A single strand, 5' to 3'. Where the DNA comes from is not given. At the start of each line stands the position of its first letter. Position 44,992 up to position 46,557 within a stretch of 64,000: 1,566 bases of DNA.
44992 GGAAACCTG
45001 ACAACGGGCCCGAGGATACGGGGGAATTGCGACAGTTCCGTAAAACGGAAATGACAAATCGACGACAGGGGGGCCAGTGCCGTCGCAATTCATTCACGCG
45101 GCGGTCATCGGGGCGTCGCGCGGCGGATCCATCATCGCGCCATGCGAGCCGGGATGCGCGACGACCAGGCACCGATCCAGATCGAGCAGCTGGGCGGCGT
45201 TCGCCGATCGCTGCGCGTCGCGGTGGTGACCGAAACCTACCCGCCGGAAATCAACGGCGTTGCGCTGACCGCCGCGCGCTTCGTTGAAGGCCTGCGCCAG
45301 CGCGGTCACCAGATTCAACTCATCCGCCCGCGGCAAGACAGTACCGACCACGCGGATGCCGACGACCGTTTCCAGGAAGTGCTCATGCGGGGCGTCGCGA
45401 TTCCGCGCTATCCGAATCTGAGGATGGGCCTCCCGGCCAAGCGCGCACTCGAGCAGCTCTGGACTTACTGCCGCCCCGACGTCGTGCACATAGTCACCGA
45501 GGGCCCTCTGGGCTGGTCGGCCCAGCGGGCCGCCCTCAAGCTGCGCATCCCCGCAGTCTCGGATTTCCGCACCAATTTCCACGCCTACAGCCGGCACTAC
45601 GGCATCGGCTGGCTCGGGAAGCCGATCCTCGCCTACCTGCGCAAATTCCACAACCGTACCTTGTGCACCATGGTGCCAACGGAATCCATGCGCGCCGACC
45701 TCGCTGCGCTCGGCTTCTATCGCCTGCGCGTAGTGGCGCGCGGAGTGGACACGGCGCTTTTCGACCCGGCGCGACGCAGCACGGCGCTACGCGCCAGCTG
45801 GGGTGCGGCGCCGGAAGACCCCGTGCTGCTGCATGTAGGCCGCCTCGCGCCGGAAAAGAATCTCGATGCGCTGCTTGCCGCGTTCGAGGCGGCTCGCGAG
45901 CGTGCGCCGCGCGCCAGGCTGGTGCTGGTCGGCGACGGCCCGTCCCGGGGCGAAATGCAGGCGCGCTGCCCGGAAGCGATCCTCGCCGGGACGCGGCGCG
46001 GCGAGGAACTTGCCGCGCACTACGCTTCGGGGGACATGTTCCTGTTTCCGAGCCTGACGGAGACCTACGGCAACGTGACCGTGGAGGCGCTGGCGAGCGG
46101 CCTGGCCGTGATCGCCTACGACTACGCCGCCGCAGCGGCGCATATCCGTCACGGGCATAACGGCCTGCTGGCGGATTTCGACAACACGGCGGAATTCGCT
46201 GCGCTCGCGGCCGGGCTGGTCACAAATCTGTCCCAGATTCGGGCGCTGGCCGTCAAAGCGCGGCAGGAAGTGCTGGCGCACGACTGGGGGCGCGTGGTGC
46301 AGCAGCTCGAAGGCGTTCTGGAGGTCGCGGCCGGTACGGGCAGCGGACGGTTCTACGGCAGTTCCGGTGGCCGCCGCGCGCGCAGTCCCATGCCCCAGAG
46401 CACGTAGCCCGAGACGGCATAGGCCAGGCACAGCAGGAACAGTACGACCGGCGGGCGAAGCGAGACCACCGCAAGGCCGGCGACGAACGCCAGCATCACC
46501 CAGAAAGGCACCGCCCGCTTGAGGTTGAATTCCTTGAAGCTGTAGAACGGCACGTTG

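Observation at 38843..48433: Candidate undescribed Pho-regulated membrane-lipid head-group system (GT4 x2, PAP2, PlcP-like, PSD-like, class-III aminotransferase, PssA-like, two unknown membrane proteins)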

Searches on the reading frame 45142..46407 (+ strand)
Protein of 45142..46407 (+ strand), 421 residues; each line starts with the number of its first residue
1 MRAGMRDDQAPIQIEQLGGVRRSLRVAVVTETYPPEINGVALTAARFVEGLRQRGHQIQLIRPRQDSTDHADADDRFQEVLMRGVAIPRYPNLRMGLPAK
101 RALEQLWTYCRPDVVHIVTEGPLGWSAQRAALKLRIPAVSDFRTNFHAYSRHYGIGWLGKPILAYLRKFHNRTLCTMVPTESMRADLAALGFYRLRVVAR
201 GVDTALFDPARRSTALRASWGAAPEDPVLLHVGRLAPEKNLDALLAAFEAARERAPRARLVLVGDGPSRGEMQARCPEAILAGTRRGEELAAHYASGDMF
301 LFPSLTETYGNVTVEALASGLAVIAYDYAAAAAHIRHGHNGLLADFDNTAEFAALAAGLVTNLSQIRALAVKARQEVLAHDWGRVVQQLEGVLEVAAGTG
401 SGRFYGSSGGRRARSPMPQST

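Call 3: search_protein_families(library=pfam, proteins=[window:45142-46407:+], max_evalue=0.01)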
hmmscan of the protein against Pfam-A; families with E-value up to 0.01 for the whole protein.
window:45142-46407:+ (421 aa): 7 families
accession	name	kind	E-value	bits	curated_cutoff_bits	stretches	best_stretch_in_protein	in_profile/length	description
PF13692.12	Glyco_trans_1_4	-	2.8e-28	99.4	27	1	227-361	2-141/142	Glycosyl transferases group 1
PF13439.12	Glyco_transf_4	-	3.5e-26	92.7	28.5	1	37-205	1-169/170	Glycosyltransferase Family 4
PF00534.26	Glycos_transf_1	-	8.2e-25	87.7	26.4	1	215-362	4-158/172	Glycosyl transferases group 1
PF13579.12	Glyco_trans_4_4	-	6.1e-19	69.3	29.7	1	38-198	1-153/158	Glycosyl transferase 4-like domain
PF20706.3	GT4-conflict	-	2.1e-05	24.1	26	1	224-328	195-313/385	Family 4 Glycosyltransferase in conflict systems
PF13477.12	Glyco_trans_4_2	-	2.5e-05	24.9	23.4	1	45-138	14-101/139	Glycosyl transferase 4-like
PF13524.12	Glyco_trans_1_2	-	9.2e-05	22.9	25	1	248-390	6-143/144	Glycosyl transferase-like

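Call 6: search_protein_families(library=ncbifam, proteins=[window:45142-46407:+], max_evalue=0.01)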
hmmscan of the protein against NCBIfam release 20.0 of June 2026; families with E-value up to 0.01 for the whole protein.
window:45142-46407:+ (421 aa): 34 families (the best 25 are shown)
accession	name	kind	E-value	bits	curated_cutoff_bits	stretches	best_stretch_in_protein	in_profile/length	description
NF053787.1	GlcN_PG_synth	equivalog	1e-38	133.2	480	1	53-390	31-353/361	N-acetylglucosaminyl phosphatidylglycerol synthase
NF049988.1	MGlcDAGSynMgs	equivalog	1.5e-29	103.6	400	1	25-379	2-370/398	alpha-monoglucosyldiacylglycerol synthase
TIGR03999.1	thiol_BshA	equivalog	2.8e-23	82.4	273.7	1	195-390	169-367/375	N-acetyl-alpha-D-glucosaminyl L-malate synthase BshA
TIGR03088.1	stp2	hypoth_equivalog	8.3e-22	77.7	409.05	1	194-380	161-356/374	TIGR03088 family PEP-CTERM/XrtA system glycosyltransferase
TIGR04063.1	stp3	hypoth_equivalog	4.6e-21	75.2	442.05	1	87-392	68-391/397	TIGR04063 family PEP-CTERM/XrtA system glycosyltransferase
TIGR03449.1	mycothiol_MshA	equivalog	4e-18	65.5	462.5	1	194-394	189-401/406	D-inositol-3-phosphate glycosyltransferase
TIGR04047.1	MSMEG_0565_glyc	hypoth_equivalog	4e-17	62.4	259.85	1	185-384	151-362/373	MSMEG_0565 family glycosyltransferase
TIGR04157.1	glyco_rSAM_CFB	subfamily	1.1e-16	60.9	400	1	171-351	171-355/406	TIGR04157 family glycosyltransferase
NF038229.1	Glyco4_Geo_Pelo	equivalog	3.9e-16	59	400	1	213-378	148-317/338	GPMC system family 4 glycosyltransferase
NF041876.1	EPS_EpsE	equivalog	6.8e-16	58.5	400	1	180-380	173-379/389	exopolysaccharide biosynthesis GT4 family glycosyltransferase EpsE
TIGR02149.1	glgA_Coryne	subfamily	8.1e-13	48.2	302.4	1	193-370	169-359/391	glycogen synthase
NF012028.0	PRK15484.1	subfamily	1.5e-11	44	618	1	194-393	162-375/380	lipopolysaccharide N-acetylglucosaminyltransferase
NF047684.1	TeichurnBiosyTuaC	equivalog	2.3e-11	43.2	550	1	199-344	191-336/391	teichuronic acid biosynthesis protein TuaC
NF038295.1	EPS_HpsP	equivalog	4.8e-11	42.3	550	1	198-388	181-379/388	hormogonium polysaccharide biosynthesis glycosyltransferase HpsP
NF053513.1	Gtran_IagA_BgsA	equivalog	6.2e-11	41.9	460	1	113-391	45-326/333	LTA glycolipid anchor biosynthesis glycosyltransferase, IagA/BgsA family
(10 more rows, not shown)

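Call 71: search_dna_similar(query=window:45154-46407:+, collection=plasmids, mode=protein, max_evalue=1e-40, max_rows=25)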
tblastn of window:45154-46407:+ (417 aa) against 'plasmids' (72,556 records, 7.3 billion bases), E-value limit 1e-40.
Records with a match: 9; places in all: 9; records where one place covers at least 80% of the query: 9.
Best place of each record, by identity: <60% 9.
By first word of the organism name: Acinetobacter 4; Ralstonia 2; Bacillus 2; Pseudomonas 1.
By predicted mobility (MOB-suite, as given by PLSDB): non-mobilizable 5; conjugative 2; mobilizable 2.
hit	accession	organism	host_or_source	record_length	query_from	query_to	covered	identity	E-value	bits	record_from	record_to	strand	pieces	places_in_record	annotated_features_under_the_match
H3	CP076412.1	Ralstonia wenshanensis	soil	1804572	16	389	90%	55.4%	1e-102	340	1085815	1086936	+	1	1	glycosyltransferase family 1 protein | hypothetical protein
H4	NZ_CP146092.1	Ralstonia sp. RRA.1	-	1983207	20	389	89%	53.8%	4e-99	331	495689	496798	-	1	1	none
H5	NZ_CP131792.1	Pseudomonas aeruginosa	Homo sapiens,culture,blood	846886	18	393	90%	49.7%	1e-98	329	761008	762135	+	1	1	glycosyltransferase family 1 protein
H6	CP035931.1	Acinetobacter baumannii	Homo sapiens,blood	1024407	16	386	89%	42.8%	5e-75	261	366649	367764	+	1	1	glycosyltransferase family 1 protein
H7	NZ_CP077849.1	Acinetobacter baumannii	Homo sapiens,Rectal swab_P28_BU14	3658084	16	386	89%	42.8%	5e-75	261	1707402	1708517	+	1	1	none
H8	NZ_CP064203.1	Acinetobacter baumannii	Homo sapiens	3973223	16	386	89%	42.8%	6e-75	261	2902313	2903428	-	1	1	none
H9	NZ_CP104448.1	Acinetobacter baumannii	Homo sapiens,sputum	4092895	16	386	89%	42.6%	2e-74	259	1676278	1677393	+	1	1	none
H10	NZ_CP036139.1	Bacillus mycoides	cell culture,soil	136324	20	393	90%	30.0%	5e-46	177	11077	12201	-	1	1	glycosyltransferase family 1 protein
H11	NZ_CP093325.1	Bacillus sp. N5-665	whole organism,peat soil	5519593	20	390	89%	29.5%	3e-45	175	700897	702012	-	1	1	none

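Call 72: get_annotated_region(hit=H5, flank=4000)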
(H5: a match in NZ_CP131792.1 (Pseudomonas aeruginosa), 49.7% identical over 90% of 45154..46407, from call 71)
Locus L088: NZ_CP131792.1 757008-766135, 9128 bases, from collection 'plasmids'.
description: Pseudomonas aeruginosa strain 2014S05-249 plasmid p2014S05-249-1, complete sequence
organism: Pseudomonas aeruginosa (NCBI taxid 287)
taxonomy: Bacteria; Pseudomonadota; Gammaproteobacteria; Pseudomonadales; Pseudomonadaceae; Pseudomonas; Pseudomonas aeruginosa
host: -; source: Homo sapiens,culture,blood; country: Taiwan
typing (MOB-suite, as given by PLSDB): conjugative; replicon rep_cluster_322; relaxase MOBH; mating-pair formation MPF_G
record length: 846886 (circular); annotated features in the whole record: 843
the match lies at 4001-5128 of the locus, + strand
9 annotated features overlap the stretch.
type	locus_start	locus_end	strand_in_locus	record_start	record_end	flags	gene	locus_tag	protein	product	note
CDS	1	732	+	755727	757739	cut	cerN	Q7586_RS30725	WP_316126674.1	ceramidase CerN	-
CDS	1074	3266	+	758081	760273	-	-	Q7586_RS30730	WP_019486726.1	phospholipase C, phosphocholine-specific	-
CDS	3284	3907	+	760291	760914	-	plcR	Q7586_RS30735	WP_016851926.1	phospholipase C accessory protein PlcR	-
CDS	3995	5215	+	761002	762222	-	-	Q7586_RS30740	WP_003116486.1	glycosyltransferase family 1 protein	-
CDS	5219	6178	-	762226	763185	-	-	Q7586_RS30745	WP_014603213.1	DegV family protein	-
CDS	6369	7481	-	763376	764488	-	-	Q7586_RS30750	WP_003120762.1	NADH:flavin oxidoreductase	-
CDS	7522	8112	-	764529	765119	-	-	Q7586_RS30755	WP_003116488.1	TetR/AcrR family transcriptional regulator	-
CDS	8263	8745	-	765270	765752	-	-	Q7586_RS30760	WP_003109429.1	glutathione peroxidase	-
CDS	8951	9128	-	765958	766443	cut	-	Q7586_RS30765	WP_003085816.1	peptidylprolyl isomerase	-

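Call 73: get_annotated_region(hit=H3, flank=5000)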
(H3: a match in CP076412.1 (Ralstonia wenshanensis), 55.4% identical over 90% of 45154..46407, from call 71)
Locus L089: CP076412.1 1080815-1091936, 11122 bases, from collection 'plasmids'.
description: Ralstonia wenshanensis strain 56D2 plasmid p56D2, complete sequence
organism: Ralstonia wenshanensis (NCBI taxid 2842456)
taxonomy: Bacteria; Pseudomonadota; Betaproteobacteria; Burkholderiales; Burkholderiaceae; Ralstonia; Ralstonia wenshanensis
host: -; source: soil; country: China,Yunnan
typing (MOB-suite, as given by PLSDB): non-mobilizable
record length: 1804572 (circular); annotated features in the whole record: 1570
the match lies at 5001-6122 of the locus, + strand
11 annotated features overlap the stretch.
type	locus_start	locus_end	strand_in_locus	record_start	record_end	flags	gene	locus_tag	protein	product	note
CDS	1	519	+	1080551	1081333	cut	-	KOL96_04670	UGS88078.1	DUF4397 domain-containing protein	-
CDS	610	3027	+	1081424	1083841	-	-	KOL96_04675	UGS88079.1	PAS domain-containing protein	-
CDS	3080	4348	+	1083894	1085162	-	-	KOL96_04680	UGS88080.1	AI-2E family transporter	-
CDS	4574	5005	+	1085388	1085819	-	-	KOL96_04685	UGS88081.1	hypothetical protein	-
CDS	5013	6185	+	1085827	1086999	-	-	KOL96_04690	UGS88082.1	glycosyltransferase family 1 protein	-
CDS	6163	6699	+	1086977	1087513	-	-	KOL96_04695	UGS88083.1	phosphatase PAP2 family protein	-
CDS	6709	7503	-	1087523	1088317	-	-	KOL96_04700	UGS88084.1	DUF2334 domain-containing protein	-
CDS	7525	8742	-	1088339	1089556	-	-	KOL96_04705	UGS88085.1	glycosyltransferase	-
CDS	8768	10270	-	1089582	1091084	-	-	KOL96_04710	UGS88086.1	RNA polymerase factor sigma-54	-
CDS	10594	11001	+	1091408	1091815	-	-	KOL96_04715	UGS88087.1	hypothetical protein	-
CDS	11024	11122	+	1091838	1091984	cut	-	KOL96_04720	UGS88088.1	hypothetical protein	-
